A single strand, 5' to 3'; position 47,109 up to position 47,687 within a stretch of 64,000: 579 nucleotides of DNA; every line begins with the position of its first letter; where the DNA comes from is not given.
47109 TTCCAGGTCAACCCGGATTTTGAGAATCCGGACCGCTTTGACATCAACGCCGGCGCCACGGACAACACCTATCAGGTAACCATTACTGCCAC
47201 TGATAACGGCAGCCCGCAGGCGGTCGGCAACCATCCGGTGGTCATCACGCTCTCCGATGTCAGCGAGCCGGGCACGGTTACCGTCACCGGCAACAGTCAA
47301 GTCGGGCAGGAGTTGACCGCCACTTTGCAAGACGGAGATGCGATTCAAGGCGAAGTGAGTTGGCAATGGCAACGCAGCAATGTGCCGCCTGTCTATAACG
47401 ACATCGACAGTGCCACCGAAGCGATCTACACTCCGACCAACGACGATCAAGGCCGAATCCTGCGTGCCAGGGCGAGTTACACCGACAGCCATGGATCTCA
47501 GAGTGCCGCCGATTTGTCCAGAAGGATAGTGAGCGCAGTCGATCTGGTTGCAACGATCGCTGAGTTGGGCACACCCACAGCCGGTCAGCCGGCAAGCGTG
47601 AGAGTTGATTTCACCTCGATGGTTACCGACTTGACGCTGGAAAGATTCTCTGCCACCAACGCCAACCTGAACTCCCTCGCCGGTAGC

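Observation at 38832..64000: Giant Sec-signal ORF, still open at the window edge (at least 8,389 codons) and invisible in the ORF track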

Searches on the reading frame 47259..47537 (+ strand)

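Call 38: search_protein_families(library=pfam, proteins=[window:47259-47537:+], max_evalue=1)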
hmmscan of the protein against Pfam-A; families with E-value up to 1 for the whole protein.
window:47259-47537:+ (93 aa): 2 families
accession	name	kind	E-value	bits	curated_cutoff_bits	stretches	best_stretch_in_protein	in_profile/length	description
PF16709.11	SCAB-Ig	-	0.0016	18.9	27.6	1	9-74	3-70/98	Ig domain of plant-specific actin-binding protein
PF23197.1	IG_AIR9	-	0.0046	17.2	27.5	1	7-70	5-68/87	AIR9 A9 domain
